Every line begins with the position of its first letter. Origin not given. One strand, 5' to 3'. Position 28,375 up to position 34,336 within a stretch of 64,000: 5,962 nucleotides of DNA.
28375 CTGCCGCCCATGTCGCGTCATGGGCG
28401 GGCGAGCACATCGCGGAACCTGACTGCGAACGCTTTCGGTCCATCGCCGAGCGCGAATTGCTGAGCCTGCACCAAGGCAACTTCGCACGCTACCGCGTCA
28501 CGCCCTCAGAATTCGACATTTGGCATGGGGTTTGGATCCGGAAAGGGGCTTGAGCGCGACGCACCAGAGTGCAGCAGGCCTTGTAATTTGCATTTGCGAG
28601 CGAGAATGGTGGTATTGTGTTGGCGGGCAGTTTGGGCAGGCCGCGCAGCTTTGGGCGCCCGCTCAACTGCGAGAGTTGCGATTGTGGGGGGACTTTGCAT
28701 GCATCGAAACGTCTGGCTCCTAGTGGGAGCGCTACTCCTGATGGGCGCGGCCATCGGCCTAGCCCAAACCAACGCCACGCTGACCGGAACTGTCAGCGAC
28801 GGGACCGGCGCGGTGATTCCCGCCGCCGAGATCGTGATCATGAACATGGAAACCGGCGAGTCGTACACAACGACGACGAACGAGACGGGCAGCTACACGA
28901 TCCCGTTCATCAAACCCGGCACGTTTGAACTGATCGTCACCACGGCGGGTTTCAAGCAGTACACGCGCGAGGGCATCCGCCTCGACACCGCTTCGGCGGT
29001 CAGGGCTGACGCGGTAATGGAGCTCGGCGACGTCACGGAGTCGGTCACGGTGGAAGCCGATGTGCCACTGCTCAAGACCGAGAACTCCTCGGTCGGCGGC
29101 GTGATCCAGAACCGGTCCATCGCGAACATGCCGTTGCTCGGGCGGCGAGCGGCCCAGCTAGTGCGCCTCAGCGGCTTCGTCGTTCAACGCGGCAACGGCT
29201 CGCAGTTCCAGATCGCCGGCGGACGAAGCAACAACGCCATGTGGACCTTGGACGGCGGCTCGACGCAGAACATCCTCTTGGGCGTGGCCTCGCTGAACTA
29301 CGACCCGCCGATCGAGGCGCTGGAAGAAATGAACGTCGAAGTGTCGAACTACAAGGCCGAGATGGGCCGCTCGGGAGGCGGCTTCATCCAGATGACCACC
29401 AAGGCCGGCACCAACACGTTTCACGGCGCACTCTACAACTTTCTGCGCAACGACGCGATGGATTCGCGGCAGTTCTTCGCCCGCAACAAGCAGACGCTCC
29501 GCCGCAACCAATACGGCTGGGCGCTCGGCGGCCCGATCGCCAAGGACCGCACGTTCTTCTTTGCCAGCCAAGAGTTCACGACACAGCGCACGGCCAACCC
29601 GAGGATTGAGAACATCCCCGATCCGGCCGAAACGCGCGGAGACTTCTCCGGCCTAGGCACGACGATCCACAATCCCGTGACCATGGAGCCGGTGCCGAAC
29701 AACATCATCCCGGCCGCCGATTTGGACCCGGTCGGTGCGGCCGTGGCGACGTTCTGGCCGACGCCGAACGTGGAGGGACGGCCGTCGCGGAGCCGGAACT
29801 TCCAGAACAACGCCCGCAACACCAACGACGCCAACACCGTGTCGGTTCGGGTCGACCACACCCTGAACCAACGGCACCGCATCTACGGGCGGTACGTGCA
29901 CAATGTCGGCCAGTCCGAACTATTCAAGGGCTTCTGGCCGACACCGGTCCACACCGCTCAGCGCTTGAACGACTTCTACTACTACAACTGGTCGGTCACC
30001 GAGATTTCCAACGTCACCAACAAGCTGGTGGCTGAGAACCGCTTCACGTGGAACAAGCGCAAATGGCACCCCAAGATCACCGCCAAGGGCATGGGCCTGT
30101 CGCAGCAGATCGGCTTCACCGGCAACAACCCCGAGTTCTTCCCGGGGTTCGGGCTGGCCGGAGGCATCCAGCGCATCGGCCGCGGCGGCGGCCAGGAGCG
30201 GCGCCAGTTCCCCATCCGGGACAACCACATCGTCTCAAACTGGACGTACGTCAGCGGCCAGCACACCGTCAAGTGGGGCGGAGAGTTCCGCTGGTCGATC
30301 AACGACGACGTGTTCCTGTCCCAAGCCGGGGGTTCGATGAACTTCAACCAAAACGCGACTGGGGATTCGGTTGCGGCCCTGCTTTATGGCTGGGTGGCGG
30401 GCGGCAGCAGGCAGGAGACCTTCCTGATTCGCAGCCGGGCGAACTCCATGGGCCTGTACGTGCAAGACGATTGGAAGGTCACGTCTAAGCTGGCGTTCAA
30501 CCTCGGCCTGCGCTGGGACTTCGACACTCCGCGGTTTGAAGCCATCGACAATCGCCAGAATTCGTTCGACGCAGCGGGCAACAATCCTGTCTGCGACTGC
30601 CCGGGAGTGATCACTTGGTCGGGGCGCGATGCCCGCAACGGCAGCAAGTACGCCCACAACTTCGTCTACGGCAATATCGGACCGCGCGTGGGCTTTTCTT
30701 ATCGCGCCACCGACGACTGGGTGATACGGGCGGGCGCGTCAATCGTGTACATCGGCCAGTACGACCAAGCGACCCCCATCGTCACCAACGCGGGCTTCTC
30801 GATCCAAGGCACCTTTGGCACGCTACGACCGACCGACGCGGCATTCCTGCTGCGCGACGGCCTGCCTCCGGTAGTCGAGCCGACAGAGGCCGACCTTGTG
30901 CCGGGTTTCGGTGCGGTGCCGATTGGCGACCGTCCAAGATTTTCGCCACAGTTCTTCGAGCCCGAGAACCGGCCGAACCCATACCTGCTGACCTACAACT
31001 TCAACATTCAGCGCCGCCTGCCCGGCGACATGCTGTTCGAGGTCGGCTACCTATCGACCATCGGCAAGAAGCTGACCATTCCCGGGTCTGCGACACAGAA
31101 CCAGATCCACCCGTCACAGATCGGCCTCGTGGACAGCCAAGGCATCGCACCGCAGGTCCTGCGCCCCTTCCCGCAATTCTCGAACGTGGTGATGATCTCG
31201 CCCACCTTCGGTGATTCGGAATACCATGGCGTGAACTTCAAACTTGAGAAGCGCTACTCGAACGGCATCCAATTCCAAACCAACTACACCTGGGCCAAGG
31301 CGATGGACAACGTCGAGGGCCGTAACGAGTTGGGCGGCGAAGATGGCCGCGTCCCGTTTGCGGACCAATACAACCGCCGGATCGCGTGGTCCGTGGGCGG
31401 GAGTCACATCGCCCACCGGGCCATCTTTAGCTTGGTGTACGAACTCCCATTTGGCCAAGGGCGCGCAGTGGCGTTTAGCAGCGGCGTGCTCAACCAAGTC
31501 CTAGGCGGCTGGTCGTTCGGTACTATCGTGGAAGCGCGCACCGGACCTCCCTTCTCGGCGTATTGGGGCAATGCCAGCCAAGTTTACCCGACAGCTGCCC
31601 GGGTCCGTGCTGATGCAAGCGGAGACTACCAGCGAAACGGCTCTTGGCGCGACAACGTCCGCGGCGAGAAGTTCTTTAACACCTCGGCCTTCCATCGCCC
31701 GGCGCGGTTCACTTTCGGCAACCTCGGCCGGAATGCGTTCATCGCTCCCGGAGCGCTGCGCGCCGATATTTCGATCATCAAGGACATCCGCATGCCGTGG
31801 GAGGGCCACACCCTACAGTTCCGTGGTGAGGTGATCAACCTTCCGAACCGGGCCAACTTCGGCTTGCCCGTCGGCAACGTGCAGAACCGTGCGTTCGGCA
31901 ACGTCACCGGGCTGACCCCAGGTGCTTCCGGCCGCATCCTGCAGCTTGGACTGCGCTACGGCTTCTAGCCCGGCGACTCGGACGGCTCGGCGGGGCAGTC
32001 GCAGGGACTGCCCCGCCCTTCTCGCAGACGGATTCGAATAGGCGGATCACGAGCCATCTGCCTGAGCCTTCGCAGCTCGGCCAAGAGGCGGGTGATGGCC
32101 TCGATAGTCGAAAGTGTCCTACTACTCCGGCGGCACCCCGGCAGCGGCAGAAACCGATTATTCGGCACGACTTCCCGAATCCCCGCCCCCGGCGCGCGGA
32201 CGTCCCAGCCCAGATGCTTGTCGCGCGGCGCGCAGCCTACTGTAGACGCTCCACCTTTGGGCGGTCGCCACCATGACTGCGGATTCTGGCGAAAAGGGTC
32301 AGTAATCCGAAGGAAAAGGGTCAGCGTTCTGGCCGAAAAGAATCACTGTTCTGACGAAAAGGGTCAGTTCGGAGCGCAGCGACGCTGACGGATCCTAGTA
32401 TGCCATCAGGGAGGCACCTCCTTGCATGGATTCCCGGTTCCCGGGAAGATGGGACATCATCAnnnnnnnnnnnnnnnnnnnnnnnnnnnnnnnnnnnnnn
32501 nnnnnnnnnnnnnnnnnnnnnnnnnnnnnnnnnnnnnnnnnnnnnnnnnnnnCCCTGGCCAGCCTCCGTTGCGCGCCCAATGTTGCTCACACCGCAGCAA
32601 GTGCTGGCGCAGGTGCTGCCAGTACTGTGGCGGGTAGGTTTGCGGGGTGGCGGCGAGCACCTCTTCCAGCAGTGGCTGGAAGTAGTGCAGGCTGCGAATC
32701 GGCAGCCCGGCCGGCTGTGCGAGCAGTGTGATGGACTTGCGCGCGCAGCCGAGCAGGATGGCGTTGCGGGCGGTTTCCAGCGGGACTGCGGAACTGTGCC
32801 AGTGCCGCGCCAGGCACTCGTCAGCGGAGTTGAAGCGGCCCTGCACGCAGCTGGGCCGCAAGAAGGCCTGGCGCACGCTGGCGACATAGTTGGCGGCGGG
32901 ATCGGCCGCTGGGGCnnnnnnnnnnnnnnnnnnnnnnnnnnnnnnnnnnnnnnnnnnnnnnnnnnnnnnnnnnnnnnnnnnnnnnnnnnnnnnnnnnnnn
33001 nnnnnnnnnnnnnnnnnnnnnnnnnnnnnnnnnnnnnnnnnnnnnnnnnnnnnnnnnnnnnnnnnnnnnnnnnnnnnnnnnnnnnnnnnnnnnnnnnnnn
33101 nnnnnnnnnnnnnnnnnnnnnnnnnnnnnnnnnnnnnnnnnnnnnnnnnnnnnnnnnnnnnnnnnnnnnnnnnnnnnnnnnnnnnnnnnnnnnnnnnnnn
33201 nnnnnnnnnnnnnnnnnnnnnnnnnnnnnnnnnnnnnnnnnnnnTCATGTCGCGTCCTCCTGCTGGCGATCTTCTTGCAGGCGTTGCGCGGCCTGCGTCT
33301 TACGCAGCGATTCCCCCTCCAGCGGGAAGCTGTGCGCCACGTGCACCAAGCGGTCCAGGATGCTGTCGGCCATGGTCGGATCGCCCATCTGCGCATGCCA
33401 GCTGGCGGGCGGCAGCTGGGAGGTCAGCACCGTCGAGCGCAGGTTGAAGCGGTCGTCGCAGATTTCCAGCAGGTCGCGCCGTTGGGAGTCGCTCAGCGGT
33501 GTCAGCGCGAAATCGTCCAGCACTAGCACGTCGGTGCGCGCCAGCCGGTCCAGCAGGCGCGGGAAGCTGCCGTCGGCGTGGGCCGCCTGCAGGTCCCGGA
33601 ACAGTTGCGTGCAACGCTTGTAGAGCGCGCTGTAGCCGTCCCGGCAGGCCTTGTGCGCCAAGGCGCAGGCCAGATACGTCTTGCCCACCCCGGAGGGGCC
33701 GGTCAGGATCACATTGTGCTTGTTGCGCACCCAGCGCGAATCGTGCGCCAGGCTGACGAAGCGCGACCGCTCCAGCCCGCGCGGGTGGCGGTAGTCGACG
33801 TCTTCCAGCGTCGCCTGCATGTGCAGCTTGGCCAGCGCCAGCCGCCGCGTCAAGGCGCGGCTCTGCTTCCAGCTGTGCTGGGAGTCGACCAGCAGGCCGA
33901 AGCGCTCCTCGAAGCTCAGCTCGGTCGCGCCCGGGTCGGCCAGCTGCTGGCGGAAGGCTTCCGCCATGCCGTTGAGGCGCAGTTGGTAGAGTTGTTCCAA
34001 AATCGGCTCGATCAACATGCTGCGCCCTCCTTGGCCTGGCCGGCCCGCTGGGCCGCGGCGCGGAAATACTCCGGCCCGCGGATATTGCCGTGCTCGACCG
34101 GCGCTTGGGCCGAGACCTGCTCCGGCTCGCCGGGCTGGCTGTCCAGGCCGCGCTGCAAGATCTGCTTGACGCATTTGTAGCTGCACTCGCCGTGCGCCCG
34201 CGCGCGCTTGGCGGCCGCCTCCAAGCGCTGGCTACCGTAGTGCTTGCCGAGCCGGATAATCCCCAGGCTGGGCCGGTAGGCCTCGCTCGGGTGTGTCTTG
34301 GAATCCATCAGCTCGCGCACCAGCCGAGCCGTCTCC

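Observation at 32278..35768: Three-gene IS21 whose extra gene resembles a replication initiator/DnaD-like protein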

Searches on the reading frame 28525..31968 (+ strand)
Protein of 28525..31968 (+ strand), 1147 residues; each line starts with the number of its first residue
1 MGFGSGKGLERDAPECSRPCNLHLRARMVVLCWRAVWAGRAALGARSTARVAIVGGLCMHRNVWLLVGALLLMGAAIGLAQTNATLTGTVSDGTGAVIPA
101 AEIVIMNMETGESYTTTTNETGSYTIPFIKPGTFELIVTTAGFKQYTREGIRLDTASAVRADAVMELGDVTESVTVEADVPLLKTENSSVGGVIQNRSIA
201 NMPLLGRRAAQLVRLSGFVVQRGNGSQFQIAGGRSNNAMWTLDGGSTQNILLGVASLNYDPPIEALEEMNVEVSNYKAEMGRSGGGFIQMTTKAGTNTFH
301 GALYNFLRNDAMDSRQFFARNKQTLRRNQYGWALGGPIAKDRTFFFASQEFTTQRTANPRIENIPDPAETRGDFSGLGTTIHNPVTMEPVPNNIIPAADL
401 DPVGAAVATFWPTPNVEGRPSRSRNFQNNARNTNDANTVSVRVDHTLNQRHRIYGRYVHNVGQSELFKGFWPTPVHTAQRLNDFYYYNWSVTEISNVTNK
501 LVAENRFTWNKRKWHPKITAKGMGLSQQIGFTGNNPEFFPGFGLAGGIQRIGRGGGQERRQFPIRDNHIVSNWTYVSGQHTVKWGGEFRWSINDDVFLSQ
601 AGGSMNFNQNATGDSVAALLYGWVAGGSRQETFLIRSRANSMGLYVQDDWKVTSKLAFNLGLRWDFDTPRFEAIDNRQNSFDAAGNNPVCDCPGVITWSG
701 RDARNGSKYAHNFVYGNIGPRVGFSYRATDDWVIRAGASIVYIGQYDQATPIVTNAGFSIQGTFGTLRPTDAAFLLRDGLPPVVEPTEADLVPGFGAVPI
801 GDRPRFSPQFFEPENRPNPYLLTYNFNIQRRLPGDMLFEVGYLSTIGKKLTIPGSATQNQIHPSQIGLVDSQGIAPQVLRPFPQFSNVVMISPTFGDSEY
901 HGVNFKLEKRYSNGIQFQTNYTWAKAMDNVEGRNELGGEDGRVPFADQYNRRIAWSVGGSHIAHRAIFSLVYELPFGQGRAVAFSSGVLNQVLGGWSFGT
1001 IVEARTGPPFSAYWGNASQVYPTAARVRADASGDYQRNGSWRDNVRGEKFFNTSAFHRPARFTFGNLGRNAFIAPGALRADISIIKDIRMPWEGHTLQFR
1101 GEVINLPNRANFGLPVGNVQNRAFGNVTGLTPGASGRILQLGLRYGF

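Call 91: search_protein_families(library=pfam, proteins=[window:28525-31968:+], max_evalue=0.001)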
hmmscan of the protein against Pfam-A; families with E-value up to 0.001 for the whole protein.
window:28525-31968:+ (1147 aa): 5 families
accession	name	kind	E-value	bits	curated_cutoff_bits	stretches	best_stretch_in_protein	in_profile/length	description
PF25183.1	OMP_b-brl_4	-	4.3e-192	641.1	30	1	291-1140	1-838/838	Outer membrane beta barrel domain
PF13620.12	CarboxypepD_reg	-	1.8e-18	67.1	32.3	1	85-165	1-81/82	Carboxypeptidase regulatory-like domain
PF00593.30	TonB_dep_Rec_b-barrel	-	7.5e-08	33.1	27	1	443-753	10-253/436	TonB dependent receptor-like, beta-barrel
PF13715.12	CarbopepD_reg_2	-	1e-06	29.1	32.2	1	86-148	1-60/88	CarboxypepD_reg-like domain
PF14686.12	fn3_3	-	0.00015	21.9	24.4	1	107-147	19-60/75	Polysaccharide lyase family 4, domain II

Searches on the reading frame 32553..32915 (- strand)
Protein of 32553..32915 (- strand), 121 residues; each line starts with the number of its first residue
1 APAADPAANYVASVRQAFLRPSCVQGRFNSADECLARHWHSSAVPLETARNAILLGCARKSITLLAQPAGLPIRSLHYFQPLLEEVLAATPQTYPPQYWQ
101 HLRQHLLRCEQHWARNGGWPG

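Call 39: predict_structure(alignment_id=A2)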
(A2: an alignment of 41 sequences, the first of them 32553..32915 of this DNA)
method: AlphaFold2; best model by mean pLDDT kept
length: 121 residues; sequences in the alignment: 41
mean_pLDDT: 94.2   pTM: 0.87
mean pLDDT of the five models: 94.2, 93.6, 93.6, 93.3, 93.1
residues with pLDDT >= 90: 106; 70-90: 10; 50-70: 5; < 50: 0
segments of 3 or more residues with pLDDT < 50: none
pLDDT, mean of each block of 10 residues (from residue 1): 85 98 95 98 98 98 91 96 97 95 96 85 59
secondary structure, 60 per line:
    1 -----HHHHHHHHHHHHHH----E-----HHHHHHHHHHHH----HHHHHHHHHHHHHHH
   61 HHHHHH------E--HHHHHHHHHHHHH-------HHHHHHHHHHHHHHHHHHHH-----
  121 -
elements in order: H6-19 H30-41 H46-66 H76-88 H96-115

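Call 44: fold_search(model_id=the predicted structure, library=pdb)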
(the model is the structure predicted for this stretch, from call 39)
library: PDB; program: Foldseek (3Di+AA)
matches with E <= 10: 78; with E <= 0.001: 0
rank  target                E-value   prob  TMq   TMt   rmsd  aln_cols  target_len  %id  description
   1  9w39_F                1.1e+00  0.66  0.43  0.16   3.8        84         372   13  Structure of human 26S proteasome complexed with midnolin, 19S proteasome with Ubl bound (released 2026-04-01)
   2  9bw4_F                1.2e+00  0.54  0.38  0.15   4.5        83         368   18  TXNL1-bound proteasome (released 2025-06-11)
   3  8b6f_BU               1.4e+00  0.06  0.19  0.17  20.6       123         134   15  Cryo-EM structure of NADH:ubiquinone oxidoreductase (complex-I) from respiratory supercomplex of Tetrahymena thermoph (released 2023-03-29)
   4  6msb_A                1.8e+00  0.18  0.33  0.14   6.6        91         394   20  Cryo-EM structures and dynamics of substrate-engaged human 26S proteasome (released 2018-12-05)
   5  9u7r_F                1.9e+00  0.51  0.42  0.17   3.8        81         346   14  Substrate-free human 26S proteasome purified by midnolin, 20S proteasome, RPTs and RPN11 part (released 2026-04-01)
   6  5c18_A                2.4e+00  0.21  0.39  0.09  14.9       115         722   12  p97-delta709-728 in complex with ATP-gamma-S (released 2016-01-13)
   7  8usb_F                2.5e+00  0.35  0.40  0.16   4.0        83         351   12  Non-substrate-engaged human 26S proteasome with Nub1/FAT10 bound to Rpn1 (released 2024-11-06)
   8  6wjd_A                3.0e+00  0.13  0.31  0.13   7.2        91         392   18  SA-like state of human 26S Proteasome with non-cleavable M1-linked hexaubiquitin and E3 ubiquitin ligase E6AP/UBE3A (released 2020-08-05)
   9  8jrt_F                3.1e+00  0.35  0.43  0.16   3.8        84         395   13  Cryo-EM structure of human 26S proteasomal RP subcomplex (Ea state) bound to K11/K48-branched ubiquitin (Ub) chain com (released 2024-12-18)
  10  9mpq_D                3.3e+00  0.14  0.42  0.11  17.5       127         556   16  Cryo-EM structure of VCP (consensus) (released 2025-10-15)
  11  1m4r_A                3.3e+00  0.06  0.24  0.22  14.0       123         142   10  CRYSTAL STRUCTURE OF RECOMBINANT HUMAN INTERLEUKIN-22 (released 2003-07-07)
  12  5gui                  3.3e+00  0.05  0.23  0.19  14.1       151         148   14  Crystal structure of the N-terminal Domain of Caseinolytic protease associated chaperone ClpC1 from Arabidopsis thaliana (released 2017-03-22)
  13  9ug9_F                3.9e+00  0.30  0.42  0.16   3.8        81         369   11  The cryo-EM structure of 26S proteasome-Midnolin complex MB state (released 2025-09-10)
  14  9bv1_F                3.9e+00  0.20  0.36  0.14   5.2        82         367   16  M2A Midnolin-Proteasome (translocating) (released 2025-06-11)
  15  9e8j_F                4.1e+00  0.30  0.43  0.17   4.6        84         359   13  Nub1/Fat10-processing human 26S proteasome bound to Txnl1 with Rpt1 at top of spiral staircase (released 2024-12-04)
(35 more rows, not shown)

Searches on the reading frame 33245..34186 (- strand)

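Call 3: search_protein_families(library=pfam, proteins=[window:33245-34186:-], max_evalue=1)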
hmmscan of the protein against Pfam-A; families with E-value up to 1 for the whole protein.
window:33245-34186:- (313 aa): 31 families (the best 25 are shown)
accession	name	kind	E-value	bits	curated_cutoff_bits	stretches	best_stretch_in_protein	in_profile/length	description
PF01695.23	IstB_IS21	-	3.2e-70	236.8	24.1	1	65-299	2-235/238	IstB-like ATP binding protein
PF13191.12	AAA_16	-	2.3e-07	31.9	32.6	1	153-245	22-122/167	AAA ATPase domain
PF20720.3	nSTAND3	-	9.2e-07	29.1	27.2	1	153-190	14-51/155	Novel STAND NTPase 3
PF13481.12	AAA_25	-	0.00021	21.4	27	1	151-189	28-65/195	AAA domain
PF13401.12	AAA_22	-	0.00027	21.7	27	1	155-192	4-41/130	AAA domain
PF00004.35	AAA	-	0.00046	21.1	21.2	1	159-226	1-66/131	ATPase family associated with various cellular activities (AAA)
PF07728.20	AAA_5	-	0.00072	20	22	1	158-194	1-35/139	AAA domain (dynein-related subfamily)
PF05729.18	NACHT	-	0.00085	19.6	26.7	1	158-189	2-33/167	NACHT domain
PF02562.22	PhoH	-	0.0026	17.7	27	1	153-183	16-46/205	PhoH-like protein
PF00910.28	RNA_helicase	-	0.0032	18.4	21.5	1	159-232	1-64/105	RNA helicase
PF01583.26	APS_kinase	-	0.0042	17.5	21.1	1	159-187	5-33/152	Adenylylsulphate kinase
PF14532.12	Sigma54_activ_2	-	0.0067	17.1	25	1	154-226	19-78/138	Sigma-54 interaction domain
PF00308.24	Bac_DnaA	-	0.0068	17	23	1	158-243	35-123/162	Bacterial DnaA ATPAse domain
PF13173.12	AAA_14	-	0.0078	16.7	27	1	157-230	3-75/129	AAA domain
PF24883.2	NPHP3_N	-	0.0088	16.7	24.8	1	150-217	13-81/164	Nephrocystin 3, N-terminal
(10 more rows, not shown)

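Call 4: search_protein_families(library=ncbifam, proteins=[window:33245-34186:-], max_evalue=1)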
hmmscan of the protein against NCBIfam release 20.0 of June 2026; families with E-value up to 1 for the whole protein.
window:33245-34186:- (313 aa): 49 families (the best 25 are shown)
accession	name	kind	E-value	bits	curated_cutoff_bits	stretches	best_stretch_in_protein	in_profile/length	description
NF038214.1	IS21_help_AAA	equivalog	4.1e-72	242.6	200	1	67-297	2-231/232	IS21-like element helper ATPase IstB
NF005098.0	PRK06526.1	subfamily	2e-35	122.5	296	1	80-298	33-251/266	transposase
NF006616.1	PRK09183.1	subfamily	2e-35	122.3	300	1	62-298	7-244/253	IS21-like element helper ATPase IstB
NF006038.0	PRK08181.1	subfamily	1.5e-29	103.1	317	1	105-305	56-256/271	transposase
NF006505.0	PRK08939.1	equivalog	5.8e-15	55.3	228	1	107-296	106-305/306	primosomal protein DnaI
NF005992.0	PRK08116.1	subfamily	6.8e-15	54.9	189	1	152-305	107-262/269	hypothetical protein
NF005304.0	PRK06835.1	equivalog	1.1e-13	51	215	1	154-302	181-327/330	ATP-binding protein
NF009043.0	PRK12377.1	subfamily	5.8e-07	29.4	389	1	154-281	99-223/248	ATP-binding protein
TIGR03420.1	DnaA_homol_Hda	equivalog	4.8e-06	26.3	194.8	1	154-269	36-143/226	DnaA regulatory inactivator Hda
NF005931.1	PRK07952.1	equivalog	1.6e-05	24.6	357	1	115-247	59-193/246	replicative helicase loader DnaC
TIGR00362.1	DnaA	equivalog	4.9e-05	22.6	343.9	1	159-260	140-244/437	chromosomal replication initiator protein DnaA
NF053861.1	DS8_antiphage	equivalog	0.0003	18.6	790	1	114-248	331-474/994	anti-phage protein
NF001154.0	PRK00149.3-3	equivalog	0.00035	19.7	410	1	159-258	153-257/462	chromosomal replication initiator protein DnaA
NF005378.0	PRK06921.1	subfamily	0.0011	18.1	207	1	156-233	117-192/266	hypothetical protein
NF003745.1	PRK05342.1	equivalog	0.0016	17.4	359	1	155-178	108-131/418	ATP-dependent Clp protease ATP-binding subunit ClpX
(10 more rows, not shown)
